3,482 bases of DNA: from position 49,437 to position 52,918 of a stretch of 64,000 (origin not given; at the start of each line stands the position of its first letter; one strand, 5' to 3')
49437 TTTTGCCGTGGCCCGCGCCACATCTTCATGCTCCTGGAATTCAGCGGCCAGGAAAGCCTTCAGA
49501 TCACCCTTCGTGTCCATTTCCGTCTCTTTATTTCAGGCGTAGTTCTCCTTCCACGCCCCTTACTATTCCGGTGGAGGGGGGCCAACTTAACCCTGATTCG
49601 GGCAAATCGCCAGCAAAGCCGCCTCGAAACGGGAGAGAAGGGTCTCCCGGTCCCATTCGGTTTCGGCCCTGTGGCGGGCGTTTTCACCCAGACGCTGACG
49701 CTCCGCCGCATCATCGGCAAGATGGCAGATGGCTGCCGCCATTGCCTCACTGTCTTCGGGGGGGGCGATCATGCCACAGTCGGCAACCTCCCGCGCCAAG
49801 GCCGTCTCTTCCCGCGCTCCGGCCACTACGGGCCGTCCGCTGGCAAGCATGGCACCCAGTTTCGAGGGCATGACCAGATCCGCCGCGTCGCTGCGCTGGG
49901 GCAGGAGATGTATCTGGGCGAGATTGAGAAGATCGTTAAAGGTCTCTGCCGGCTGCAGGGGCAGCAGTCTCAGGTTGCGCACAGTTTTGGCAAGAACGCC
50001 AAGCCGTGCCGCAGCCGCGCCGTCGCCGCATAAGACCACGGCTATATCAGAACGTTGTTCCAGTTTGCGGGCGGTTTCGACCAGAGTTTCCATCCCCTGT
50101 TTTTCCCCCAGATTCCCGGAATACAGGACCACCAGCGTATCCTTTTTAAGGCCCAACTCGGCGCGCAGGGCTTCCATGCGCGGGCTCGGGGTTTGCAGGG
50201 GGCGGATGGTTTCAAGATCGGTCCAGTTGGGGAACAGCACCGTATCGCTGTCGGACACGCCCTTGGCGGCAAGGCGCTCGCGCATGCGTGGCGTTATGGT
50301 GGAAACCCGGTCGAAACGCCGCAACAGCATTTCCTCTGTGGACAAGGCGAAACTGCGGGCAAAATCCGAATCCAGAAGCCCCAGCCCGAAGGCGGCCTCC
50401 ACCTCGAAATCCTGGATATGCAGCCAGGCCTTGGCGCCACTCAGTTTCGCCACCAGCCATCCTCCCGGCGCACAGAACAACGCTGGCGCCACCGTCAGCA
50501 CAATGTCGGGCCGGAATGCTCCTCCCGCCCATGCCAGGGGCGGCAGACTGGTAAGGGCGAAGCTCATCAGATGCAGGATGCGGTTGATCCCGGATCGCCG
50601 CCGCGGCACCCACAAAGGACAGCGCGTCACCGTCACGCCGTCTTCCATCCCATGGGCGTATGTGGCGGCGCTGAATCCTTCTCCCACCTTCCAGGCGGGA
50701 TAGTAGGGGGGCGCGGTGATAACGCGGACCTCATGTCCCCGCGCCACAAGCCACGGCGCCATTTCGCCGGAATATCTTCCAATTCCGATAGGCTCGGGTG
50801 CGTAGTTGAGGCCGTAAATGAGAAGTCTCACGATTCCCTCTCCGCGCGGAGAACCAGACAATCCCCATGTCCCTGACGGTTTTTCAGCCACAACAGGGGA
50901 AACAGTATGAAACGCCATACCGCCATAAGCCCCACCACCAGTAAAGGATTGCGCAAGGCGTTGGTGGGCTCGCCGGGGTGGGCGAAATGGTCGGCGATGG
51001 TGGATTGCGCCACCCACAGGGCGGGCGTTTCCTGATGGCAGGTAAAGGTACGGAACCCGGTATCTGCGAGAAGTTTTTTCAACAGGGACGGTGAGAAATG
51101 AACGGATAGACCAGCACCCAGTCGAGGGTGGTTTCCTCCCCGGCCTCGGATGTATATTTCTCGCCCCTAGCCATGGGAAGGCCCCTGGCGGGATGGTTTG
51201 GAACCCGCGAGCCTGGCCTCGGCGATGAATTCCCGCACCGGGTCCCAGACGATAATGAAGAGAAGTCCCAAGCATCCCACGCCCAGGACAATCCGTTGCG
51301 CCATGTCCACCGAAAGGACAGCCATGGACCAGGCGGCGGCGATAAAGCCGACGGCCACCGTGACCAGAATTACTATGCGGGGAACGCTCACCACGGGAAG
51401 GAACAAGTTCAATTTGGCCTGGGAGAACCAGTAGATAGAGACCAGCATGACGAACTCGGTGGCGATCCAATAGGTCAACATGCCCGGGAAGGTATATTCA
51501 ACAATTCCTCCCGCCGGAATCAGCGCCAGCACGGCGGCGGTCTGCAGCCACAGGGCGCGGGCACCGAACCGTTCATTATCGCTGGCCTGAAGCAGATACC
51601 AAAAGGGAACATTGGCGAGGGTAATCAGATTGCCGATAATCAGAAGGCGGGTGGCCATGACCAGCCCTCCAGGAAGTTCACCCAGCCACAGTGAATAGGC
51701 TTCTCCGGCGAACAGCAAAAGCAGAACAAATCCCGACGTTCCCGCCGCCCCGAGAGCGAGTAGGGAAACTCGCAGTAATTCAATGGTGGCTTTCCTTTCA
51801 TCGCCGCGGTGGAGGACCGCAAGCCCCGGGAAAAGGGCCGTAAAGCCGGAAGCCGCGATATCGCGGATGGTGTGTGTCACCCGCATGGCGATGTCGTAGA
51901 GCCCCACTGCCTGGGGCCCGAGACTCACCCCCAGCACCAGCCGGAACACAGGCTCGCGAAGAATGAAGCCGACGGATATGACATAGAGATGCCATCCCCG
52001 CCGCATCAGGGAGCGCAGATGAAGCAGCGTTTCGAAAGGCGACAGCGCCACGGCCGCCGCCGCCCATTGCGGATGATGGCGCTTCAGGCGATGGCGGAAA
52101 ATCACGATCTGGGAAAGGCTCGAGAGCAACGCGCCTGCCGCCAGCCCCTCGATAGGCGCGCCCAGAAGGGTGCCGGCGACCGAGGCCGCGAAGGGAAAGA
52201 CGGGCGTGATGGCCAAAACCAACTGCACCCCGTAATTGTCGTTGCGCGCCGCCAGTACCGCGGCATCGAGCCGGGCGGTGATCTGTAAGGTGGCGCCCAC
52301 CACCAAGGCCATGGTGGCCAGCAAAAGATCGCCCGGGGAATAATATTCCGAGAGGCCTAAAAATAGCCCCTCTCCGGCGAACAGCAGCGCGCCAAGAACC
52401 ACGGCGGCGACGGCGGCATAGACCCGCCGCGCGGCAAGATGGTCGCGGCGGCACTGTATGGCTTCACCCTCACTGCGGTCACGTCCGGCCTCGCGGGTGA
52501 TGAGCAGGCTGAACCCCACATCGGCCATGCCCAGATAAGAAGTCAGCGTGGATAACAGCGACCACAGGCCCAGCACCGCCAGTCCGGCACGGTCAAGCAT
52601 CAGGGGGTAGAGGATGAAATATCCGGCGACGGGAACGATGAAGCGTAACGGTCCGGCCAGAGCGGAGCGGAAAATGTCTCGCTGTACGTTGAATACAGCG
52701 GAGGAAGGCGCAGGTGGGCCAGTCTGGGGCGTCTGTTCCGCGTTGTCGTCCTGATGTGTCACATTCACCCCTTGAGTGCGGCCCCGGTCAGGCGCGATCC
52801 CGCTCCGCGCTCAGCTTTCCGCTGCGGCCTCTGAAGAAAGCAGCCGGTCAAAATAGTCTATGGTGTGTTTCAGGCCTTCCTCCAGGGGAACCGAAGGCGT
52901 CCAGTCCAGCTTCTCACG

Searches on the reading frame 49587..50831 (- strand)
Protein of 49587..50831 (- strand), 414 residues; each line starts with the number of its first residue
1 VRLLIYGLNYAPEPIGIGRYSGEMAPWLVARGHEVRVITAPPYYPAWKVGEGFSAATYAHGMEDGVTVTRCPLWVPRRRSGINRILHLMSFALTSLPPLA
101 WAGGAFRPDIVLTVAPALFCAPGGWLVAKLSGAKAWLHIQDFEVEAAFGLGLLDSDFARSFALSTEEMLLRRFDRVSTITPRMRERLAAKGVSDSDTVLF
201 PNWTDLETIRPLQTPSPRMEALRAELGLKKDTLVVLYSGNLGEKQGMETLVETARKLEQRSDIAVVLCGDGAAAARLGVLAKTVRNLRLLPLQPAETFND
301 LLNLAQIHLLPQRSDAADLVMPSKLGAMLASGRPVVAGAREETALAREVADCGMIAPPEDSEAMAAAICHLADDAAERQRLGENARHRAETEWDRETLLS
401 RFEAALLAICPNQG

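Call 12: search_protein_families(library=pfam, proteins=[window:49587-50831:-], max_evalue=0.001)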
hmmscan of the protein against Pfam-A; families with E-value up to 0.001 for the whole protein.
window:49587-50831:- (414 aa): 4 families
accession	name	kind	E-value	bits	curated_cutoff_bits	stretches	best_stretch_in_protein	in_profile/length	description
PF13579.12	Glyco_trans_4_4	-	6.6e-23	82.2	29.7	1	16-203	2-158/158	Glycosyl transferase 4-like domain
PF00534.26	Glycos_transf_1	-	3.5e-14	53.2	26.4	1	220-388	3-172/172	Glycosyl transferases group 1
PF13692.12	Glyco_trans_1_4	-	3.1e-13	50.6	27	1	234-374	3-142/142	Glycosyl transferases group 1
PF13439.12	Glyco_transf_4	-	7.2e-12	46.1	28.5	1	16-207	3-169/170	Glycosyltransferase Family 4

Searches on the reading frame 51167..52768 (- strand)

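Call 12: search_protein_families(library=pfam, proteins=[window:51167-52768:-], max_evalue=0.001)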
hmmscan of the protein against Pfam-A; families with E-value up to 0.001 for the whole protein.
window:51167-52768:- (533 aa): 1 family
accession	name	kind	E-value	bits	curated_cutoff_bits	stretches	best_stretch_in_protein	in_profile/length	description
PF13440.11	Polysacc_synt_3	-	3.3e-05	23.7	23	1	139-321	72-245/293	Polysaccharide biosynthesis protein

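Call 20: search_protein_families(library=ncbifam, proteins=[window:51167-52768:-], max_evalue=0.001)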
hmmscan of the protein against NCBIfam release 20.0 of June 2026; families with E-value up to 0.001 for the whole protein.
window:51167-52768:- (533 aa): 1 family
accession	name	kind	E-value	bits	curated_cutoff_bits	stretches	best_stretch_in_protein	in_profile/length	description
NF041503.1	WZX_like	subfamily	1.8e-07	30.6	300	1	112-356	92-333/429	O-unit flippase-like protein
